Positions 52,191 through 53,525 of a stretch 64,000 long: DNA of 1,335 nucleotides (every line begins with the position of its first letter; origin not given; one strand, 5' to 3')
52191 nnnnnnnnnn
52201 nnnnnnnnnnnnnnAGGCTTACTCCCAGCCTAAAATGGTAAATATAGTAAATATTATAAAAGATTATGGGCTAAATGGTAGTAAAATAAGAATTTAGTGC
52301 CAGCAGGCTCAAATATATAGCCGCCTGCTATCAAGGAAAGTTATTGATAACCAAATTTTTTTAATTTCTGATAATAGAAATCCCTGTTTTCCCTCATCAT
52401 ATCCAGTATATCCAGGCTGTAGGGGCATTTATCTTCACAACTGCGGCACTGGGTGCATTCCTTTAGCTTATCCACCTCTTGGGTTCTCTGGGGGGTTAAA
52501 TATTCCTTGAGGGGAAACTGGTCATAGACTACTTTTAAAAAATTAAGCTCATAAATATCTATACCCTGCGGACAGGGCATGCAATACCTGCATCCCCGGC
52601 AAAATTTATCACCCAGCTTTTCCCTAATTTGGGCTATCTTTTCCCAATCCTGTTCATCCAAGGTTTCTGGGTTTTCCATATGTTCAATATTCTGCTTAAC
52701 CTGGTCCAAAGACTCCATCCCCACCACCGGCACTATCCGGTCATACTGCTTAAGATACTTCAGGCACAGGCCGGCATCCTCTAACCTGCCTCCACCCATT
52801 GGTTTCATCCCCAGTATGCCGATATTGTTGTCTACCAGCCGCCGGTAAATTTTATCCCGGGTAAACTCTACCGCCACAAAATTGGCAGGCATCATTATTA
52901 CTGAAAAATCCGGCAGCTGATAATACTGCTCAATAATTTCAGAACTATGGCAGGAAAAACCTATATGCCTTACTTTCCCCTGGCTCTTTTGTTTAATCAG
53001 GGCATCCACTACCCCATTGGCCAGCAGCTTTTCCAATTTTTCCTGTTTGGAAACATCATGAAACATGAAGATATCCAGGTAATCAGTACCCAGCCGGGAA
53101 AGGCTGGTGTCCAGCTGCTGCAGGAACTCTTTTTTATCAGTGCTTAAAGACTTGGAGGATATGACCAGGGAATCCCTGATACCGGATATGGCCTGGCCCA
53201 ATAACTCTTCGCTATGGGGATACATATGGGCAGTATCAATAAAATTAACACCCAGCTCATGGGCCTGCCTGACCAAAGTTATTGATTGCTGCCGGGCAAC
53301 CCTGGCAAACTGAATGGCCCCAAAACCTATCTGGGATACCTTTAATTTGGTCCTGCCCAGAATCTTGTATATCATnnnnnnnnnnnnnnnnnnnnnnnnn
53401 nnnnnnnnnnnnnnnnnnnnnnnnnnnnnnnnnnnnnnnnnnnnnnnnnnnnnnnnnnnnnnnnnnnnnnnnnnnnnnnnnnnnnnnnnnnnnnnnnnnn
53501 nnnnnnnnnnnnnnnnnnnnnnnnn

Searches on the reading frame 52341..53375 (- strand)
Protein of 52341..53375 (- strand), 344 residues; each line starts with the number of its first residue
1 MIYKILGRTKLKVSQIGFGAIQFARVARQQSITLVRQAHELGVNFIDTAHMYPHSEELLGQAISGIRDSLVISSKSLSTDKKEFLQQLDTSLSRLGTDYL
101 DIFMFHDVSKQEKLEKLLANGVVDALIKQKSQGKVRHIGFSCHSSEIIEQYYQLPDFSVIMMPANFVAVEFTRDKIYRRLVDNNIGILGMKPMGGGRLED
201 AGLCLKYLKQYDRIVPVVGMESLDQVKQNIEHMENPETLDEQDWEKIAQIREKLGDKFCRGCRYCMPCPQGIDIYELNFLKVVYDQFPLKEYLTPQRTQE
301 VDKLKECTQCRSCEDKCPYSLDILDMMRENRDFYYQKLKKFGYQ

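Call 37: search_protein_families(library=pfam, proteins=[window:52341-53375:-], max_evalue=0.1)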
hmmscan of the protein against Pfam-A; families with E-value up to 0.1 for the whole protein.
window:52341-53375:- (344 aa): 12 families
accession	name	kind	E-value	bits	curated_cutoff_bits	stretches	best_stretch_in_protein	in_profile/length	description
PF00248.27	Aldo_ket_red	-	4.4e-41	141.3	24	2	16-200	2-199/291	Aldo/keto reductase family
PF13534.11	Fer4_17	-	1.4e-08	35.6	22.2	1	258-322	1-61/61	4Fe-4S dicluster domain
PF13187.11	Fer4_9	-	5.7e-07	29.9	27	1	259-320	2-50/52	4Fe-4S dicluster domain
PF13183.11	Fer4_8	-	6.1e-05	23.9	27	1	259-320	5-67/68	4Fe-4S dicluster domain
PF13237.11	Fer4_10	-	0.00014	22.2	25.5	1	257-318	7-53/53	4Fe-4S dicluster domain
PF13746.11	Fer4_18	-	0.0011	19.6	27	1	292-327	46-81/114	4Fe-4S dicluster domain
PF13484.11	Fer4_16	-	0.0095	17.1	30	1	306-320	1-15/66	4Fe-4S double cluster binding domain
PF12800.12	Fer4_4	-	0.014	16.1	24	1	306-319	3-16/17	4Fe-4S binding domain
PF14697.11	Fer4_21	-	0.014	15.9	35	0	297-319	32-53/59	4Fe-4S dicluster domain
PF17179.9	Fer4_22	-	0.023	16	27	0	235-271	57-94/95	4Fe-4S dicluster domain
PF12797.12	Fer4_2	-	0.035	14.5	24.5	1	305-319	8-22/22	4Fe-4S binding domain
PF00037.32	Fer4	-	0.059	13.6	21.1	1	306-319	7-20/24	4Fe-4S binding domain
